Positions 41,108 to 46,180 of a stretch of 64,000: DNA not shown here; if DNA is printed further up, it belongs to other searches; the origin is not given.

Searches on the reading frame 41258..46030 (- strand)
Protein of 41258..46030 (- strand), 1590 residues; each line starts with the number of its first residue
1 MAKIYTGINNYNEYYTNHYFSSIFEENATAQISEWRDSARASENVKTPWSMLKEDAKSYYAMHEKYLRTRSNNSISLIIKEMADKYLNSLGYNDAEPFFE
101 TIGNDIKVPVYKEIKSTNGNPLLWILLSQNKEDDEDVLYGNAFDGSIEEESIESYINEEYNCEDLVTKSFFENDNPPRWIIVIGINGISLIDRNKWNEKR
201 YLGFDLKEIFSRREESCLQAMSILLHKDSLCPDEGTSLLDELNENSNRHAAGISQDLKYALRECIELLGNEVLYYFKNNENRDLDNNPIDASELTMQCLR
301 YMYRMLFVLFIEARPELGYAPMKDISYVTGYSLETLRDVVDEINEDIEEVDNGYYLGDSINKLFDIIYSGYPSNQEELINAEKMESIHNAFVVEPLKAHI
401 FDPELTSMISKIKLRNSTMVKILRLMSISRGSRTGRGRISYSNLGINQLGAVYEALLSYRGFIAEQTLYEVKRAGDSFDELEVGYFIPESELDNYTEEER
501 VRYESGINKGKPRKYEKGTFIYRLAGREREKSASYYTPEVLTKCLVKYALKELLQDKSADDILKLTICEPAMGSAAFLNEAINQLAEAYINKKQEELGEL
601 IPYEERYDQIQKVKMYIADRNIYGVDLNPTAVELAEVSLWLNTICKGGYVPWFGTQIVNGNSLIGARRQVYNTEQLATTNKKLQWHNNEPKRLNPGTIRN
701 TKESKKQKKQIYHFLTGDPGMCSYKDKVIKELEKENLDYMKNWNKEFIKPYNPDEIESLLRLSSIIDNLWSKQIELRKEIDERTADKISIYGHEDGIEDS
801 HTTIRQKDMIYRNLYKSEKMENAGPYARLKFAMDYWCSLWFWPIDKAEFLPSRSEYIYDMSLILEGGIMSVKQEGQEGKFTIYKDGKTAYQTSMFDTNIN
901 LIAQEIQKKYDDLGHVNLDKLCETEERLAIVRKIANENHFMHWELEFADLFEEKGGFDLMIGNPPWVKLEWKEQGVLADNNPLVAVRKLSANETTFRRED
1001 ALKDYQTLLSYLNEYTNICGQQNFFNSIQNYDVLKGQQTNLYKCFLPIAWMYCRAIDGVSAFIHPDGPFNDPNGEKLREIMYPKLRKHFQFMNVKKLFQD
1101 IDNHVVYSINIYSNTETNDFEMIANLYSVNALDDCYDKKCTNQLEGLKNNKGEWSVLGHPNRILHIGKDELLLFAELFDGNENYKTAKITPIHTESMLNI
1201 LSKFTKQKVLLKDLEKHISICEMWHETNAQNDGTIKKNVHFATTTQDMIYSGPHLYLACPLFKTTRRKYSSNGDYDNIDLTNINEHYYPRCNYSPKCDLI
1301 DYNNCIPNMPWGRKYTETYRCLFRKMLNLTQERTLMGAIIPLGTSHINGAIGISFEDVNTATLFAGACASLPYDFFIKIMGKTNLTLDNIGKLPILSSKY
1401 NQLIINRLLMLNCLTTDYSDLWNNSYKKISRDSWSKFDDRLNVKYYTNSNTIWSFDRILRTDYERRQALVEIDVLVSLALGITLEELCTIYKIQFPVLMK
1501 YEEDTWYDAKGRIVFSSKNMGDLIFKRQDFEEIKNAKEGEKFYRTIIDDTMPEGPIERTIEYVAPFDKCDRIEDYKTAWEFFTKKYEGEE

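Call 4: search_protein_families(library=pfam, proteins=[window:41258-46030:-], max_evalue=0.01)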
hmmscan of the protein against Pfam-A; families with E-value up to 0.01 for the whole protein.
window:41258-46030:- (1590 aa): 3 families
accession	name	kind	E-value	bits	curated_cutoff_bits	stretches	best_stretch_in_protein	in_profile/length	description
PF07669.17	Eco57I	-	2.1e-18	67.4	25.3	2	835-973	24-91/171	Eco57I restriction-modification methylase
PF02384.22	N6_Mtase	-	2e-08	34.4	20.4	1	520-645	13-103/311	N-6 DNA Methylase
PF20473.4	MmeI_Mtase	-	7.3e-05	22.5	27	1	559-642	15-85/259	MmeI, DNA-methyltransferase domain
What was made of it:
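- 41258..46030 (-): armB: PglX-like / Eco57I-type N6-adenine DNA methyltransferase, 1590 aa. The SAM motif is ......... (aa 569-577) and the catalytic motif is NPPW (aa 963-966). Pfam Eco57I, N6_Mtase and MmeI_Mtase (call 4).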

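Call 5: search_protein_families(library=padloc, proteins=[window:41258-46030:-], max_evalue=0.01)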
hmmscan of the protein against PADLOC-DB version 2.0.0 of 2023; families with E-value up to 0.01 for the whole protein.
window:41258-46030:- (1590 aa): 27 families (the best 25 are shown)
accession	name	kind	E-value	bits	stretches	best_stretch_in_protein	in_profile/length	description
PDLC03614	REase_MTase_IIG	-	1.6e-256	852.6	1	9-1590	6-1581/1584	Type IIG restriction enzyme-methyltransferase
PDLC03611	REase_MTase_IIG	-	2.2e-194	646.5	1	165-1583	150-1526/1532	Type IIG restriction enzyme-methyltransferase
PDLC02643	DrmMI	-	1.5e-58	196.6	3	510-725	534-771/1347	DrmMI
PDLC02638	DrmMI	-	4.1e-47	158.9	3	511-711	534-759/935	DrmMI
PDLC03613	REase_MTase_IIG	-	3.1e-26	89.4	2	269-667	244-616/1250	Type IIG restriction enzyme-methyltransferase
PDLC02639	DrmMI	-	1.9e-25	87.3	1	531-697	249-419/803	DrmMI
PDLC03622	REase_MTase_IIG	-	7.8e-25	84.4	4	923-984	794-856/1524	Type IIG restriction enzyme-methyltransferase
PDLC03618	REase_MTase_IIG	-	1.7e-24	83.2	2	510-686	528-733/1429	Type IIG restriction enzyme-methyltransferase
PDLC02645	DrmMI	-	6.4e-24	82.2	1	510-704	528-751/772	DrmMI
PDLC02644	DrmMI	-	1.9e-22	77.1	2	509-669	43-232/988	DrmMI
PDLC03604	REase_MTase_IIG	-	8.6e-19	65.1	2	520-693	345-530/1011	Type IIG restriction enzyme-methyltransferase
PDLC03620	REase_MTase_IIG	-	2.3e-18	63.2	1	240-668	310-728/1378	Type IIG restriction enzyme-methyltransferase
PDLC03609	REase_MTase_IIG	-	4.1e-17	59.3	1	558-666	430-534/1066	Type IIG restriction enzyme-methyltransferase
PDLC03629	REase_MTase_IIG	-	1.2e-13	47.9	1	562-667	433-537/1182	Type IIG restriction enzyme-methyltransferase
PDLC02646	DrmMI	-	2.5e-13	47.1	2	612-668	44-100/792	DrmMI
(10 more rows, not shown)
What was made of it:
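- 41258..46030 (-): PADLOC REase_MTase_IIG PDLC03614 matches the full length at 852 bits, and DrmMI scores 197 bits (call 5).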

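Call 6: search_protein_families(library=ncbifam, proteins=[window:41258-46030:-], max_evalue=0.001)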
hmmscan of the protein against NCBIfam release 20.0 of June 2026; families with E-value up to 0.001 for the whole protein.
window:41258-46030:- (1590 aa): 3 families
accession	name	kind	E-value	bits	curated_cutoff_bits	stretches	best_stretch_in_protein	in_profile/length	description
NF033455.1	BREX_6_MTaseX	exception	2.2e-07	28.8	900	1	556-642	321-399/1319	BREX-6 system adenine-specific DNA-methyltransferase PglX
NF033451.1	BREX_2_MTaseX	equivalog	3.8e-06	24.9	400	1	524-735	187-382/1185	BREX-2 system adenine-specific DNA-methyltransferase PglX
NF047738.1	antiphage_MADS2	equivalog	9.9e-06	24.1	720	1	531-643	309-409/654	methylation-associated defense system DNA methyltransferase MAD2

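Call 9: search_solved_structures(query=window:41258-46030:-, max_evalue=0.001)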
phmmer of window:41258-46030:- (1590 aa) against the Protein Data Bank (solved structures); distinct sequences matched with E-value up to 0.001: 0.
